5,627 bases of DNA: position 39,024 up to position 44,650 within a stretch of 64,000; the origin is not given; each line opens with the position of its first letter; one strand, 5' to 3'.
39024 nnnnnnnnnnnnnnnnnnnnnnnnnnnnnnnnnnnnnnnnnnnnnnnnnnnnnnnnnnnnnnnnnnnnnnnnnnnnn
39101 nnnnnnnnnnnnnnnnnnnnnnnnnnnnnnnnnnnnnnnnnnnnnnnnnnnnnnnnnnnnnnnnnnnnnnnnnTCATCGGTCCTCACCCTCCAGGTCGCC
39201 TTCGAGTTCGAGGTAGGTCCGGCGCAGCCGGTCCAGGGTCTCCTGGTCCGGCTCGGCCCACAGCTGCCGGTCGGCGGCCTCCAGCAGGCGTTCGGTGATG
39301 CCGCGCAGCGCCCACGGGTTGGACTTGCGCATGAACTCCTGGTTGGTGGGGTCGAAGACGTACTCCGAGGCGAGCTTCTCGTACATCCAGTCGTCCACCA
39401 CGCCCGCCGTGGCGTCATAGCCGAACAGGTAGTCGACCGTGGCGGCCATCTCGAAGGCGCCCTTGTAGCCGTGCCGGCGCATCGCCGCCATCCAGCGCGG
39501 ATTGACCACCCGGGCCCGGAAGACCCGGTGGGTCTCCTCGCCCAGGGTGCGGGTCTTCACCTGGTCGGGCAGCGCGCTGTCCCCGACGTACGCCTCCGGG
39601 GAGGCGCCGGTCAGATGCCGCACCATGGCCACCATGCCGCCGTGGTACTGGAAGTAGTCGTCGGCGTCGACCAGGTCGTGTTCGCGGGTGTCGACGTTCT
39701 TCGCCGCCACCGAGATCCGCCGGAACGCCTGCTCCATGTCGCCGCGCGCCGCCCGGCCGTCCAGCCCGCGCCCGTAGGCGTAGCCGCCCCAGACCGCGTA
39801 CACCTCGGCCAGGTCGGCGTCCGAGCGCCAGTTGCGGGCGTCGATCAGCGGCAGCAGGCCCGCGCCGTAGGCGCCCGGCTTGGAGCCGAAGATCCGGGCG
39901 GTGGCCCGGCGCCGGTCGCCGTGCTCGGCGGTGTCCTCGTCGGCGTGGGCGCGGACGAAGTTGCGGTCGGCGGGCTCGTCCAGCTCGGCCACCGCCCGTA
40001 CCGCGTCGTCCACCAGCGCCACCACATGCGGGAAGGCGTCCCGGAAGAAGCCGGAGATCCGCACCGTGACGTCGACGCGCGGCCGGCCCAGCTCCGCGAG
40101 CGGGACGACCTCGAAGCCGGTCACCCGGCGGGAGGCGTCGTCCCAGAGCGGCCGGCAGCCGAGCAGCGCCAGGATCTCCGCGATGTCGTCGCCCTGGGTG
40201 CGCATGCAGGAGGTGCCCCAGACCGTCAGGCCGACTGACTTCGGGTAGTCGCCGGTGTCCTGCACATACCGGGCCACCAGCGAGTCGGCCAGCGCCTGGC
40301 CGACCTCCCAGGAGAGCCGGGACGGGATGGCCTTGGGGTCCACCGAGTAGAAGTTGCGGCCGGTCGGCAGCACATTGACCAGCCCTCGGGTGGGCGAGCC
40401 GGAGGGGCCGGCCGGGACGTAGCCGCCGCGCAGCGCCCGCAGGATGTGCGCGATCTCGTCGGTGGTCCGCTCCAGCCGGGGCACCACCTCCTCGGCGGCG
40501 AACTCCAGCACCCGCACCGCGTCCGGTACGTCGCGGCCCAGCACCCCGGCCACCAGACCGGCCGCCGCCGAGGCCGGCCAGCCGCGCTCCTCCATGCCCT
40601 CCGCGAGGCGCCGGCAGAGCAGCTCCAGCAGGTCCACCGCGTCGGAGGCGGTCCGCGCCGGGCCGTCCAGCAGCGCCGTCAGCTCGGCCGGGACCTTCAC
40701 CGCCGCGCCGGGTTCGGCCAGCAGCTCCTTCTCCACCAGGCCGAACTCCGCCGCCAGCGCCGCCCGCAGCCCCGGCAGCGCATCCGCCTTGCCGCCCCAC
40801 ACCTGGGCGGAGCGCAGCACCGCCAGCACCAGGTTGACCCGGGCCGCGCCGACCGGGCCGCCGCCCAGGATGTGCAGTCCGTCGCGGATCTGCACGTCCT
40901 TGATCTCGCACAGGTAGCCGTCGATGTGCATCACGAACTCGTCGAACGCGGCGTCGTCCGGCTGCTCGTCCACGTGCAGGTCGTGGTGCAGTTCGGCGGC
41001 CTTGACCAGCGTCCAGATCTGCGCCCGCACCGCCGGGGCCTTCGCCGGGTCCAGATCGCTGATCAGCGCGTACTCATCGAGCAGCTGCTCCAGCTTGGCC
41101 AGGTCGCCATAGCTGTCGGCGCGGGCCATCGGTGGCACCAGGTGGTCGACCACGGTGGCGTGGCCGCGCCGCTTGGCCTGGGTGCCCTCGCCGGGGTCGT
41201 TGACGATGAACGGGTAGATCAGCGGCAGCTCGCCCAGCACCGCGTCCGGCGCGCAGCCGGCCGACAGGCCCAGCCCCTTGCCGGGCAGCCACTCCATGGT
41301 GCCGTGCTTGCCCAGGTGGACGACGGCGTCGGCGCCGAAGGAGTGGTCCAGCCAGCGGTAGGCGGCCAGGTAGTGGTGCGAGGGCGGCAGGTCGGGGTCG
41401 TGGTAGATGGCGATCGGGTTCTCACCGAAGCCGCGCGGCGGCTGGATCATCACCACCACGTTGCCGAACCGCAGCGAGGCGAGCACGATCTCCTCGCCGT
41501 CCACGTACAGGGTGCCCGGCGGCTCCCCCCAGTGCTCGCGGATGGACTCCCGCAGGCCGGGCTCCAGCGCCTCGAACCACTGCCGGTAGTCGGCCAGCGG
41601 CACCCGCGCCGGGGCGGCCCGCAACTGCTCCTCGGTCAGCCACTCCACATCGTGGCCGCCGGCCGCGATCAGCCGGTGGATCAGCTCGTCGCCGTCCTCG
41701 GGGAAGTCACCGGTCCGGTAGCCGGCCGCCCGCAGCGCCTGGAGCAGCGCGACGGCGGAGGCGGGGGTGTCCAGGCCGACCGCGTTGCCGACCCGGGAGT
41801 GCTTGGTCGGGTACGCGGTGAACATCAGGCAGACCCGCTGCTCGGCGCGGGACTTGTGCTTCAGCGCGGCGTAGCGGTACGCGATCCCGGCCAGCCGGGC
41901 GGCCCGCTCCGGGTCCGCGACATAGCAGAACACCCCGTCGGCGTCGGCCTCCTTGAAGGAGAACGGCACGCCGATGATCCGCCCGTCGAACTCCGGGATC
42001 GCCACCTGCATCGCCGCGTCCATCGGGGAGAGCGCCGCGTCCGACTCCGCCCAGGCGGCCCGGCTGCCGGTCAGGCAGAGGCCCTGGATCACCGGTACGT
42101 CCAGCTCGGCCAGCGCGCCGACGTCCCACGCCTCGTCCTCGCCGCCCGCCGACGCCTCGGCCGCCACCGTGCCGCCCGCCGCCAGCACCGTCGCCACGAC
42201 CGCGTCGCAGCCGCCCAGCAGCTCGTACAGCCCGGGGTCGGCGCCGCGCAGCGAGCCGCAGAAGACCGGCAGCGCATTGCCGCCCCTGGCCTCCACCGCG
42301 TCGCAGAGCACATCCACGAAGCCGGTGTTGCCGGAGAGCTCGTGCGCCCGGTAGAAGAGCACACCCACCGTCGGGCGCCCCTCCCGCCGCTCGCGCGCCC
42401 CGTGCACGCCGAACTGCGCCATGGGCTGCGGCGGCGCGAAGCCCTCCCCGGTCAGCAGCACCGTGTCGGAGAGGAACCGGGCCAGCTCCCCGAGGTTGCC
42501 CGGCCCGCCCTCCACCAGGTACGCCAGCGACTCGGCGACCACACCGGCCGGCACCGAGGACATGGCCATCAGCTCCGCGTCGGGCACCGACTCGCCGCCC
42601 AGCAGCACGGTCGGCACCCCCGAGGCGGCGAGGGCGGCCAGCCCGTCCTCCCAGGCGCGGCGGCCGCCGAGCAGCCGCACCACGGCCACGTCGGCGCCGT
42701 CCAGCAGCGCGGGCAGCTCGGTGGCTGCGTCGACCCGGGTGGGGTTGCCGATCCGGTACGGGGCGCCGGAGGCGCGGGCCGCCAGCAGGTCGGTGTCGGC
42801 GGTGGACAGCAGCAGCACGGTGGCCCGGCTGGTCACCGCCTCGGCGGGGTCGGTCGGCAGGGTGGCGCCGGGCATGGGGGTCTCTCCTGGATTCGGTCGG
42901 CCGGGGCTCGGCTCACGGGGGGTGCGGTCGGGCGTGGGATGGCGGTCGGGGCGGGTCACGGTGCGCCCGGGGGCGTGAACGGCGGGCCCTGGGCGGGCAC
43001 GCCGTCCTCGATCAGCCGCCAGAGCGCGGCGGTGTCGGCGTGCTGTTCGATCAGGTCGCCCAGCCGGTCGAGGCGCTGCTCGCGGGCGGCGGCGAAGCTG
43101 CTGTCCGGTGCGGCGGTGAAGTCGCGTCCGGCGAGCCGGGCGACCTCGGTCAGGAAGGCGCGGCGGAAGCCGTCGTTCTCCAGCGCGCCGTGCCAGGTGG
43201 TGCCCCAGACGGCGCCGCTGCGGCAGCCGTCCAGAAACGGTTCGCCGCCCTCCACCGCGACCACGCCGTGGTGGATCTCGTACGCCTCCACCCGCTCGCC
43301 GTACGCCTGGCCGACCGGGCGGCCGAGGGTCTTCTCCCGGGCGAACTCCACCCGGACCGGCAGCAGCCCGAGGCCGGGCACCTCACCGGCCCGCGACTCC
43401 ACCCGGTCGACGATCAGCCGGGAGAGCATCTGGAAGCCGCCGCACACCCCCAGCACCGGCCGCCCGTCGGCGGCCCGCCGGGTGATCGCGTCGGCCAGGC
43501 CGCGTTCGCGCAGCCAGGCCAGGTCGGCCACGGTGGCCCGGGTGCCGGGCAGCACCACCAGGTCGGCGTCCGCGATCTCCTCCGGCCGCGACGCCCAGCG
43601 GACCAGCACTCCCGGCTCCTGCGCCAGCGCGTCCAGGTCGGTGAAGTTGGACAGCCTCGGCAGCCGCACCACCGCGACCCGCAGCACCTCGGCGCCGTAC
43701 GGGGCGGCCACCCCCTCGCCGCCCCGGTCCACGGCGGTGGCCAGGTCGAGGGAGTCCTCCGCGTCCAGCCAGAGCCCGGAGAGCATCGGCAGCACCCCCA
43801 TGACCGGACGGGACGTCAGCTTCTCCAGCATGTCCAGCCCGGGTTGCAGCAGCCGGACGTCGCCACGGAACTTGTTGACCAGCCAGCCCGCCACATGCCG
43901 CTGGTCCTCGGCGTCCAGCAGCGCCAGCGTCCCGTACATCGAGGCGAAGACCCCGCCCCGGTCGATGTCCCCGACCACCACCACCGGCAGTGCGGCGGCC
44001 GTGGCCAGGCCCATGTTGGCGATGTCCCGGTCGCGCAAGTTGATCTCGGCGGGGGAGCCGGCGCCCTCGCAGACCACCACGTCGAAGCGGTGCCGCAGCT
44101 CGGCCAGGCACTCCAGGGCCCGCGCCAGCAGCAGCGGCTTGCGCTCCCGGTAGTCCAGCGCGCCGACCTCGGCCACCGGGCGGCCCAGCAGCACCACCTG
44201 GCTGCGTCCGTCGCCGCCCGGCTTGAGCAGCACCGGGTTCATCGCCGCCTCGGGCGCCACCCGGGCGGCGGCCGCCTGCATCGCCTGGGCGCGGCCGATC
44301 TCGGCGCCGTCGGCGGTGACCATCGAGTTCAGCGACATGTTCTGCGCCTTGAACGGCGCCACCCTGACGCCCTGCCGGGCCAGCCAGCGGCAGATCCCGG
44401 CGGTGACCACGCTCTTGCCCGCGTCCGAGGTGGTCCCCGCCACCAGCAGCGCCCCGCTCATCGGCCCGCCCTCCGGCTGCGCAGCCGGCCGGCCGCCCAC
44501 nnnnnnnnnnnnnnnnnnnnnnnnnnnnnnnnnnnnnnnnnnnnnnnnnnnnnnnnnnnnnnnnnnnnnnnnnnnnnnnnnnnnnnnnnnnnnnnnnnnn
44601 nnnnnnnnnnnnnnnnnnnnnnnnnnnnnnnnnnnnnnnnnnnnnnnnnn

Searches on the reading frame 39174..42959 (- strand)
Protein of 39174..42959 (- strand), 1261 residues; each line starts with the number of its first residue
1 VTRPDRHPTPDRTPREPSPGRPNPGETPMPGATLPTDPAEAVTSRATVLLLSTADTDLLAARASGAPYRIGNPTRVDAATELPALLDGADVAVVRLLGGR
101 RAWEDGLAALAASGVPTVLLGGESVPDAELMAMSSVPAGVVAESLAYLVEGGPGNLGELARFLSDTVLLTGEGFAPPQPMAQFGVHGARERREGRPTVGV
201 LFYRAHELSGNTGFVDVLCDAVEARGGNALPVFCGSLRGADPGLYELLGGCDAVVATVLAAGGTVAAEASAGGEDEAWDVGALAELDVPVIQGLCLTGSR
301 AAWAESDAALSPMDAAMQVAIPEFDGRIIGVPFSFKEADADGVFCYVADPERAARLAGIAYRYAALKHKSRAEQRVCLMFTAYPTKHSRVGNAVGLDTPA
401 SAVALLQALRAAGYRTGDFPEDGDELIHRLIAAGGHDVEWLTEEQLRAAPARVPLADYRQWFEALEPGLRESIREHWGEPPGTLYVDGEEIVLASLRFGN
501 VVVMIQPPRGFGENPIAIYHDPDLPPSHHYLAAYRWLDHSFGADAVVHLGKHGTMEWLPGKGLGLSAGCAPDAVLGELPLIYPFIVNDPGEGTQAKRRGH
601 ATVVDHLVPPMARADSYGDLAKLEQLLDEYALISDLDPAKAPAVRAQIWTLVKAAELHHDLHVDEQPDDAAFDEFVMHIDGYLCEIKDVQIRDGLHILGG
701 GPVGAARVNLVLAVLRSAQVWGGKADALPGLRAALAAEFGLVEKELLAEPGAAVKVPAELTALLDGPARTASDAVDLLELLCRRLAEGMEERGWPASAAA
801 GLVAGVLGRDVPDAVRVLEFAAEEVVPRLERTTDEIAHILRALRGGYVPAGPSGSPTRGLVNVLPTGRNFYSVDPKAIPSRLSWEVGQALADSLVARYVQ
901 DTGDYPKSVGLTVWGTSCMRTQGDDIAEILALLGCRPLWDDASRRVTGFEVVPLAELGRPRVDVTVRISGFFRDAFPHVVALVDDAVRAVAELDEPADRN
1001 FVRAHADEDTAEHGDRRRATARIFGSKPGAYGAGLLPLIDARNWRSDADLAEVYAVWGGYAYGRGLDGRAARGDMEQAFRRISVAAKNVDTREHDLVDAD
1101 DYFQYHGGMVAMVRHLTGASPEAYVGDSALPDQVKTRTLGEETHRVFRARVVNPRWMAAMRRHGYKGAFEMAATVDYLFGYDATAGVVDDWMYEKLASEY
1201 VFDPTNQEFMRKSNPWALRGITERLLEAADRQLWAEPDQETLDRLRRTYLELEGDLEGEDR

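Call 84: search_protein_families(library=pfam, proteins=[window:39174-42959:-], max_evalue=0.0001)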
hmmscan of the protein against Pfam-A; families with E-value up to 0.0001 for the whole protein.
window:39174-42959:- (1261 aa): 1 family
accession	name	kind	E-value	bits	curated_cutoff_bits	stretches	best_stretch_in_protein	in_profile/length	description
PF02514.21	CobN-Mg_chel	-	0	1342.7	24.5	1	146-1240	2-1089/1090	CobN/Magnesium Chelatase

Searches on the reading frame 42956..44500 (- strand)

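Call 84: search_protein_families(library=pfam, proteins=[window:42956-44500:-], max_evalue=0.0001)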
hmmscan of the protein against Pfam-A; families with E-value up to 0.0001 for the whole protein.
window:42956-44500:- (514 aa): 3 families
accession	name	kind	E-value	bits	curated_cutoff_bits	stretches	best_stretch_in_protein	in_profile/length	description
PF07685.20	GATase_3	-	9.1e-45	153.1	27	1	274-444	1-195/196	CobB/CobQ-like glutamine amidotransferase domain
PF01656.29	CbiA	-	9.6e-23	80.9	25.4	1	19-243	2-115/125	CobQ/CobB/MinD/ParA nucleotide binding domain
PF13500.12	AAA_26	-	4e-13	50.1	27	1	126-242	89-193/198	AAA domain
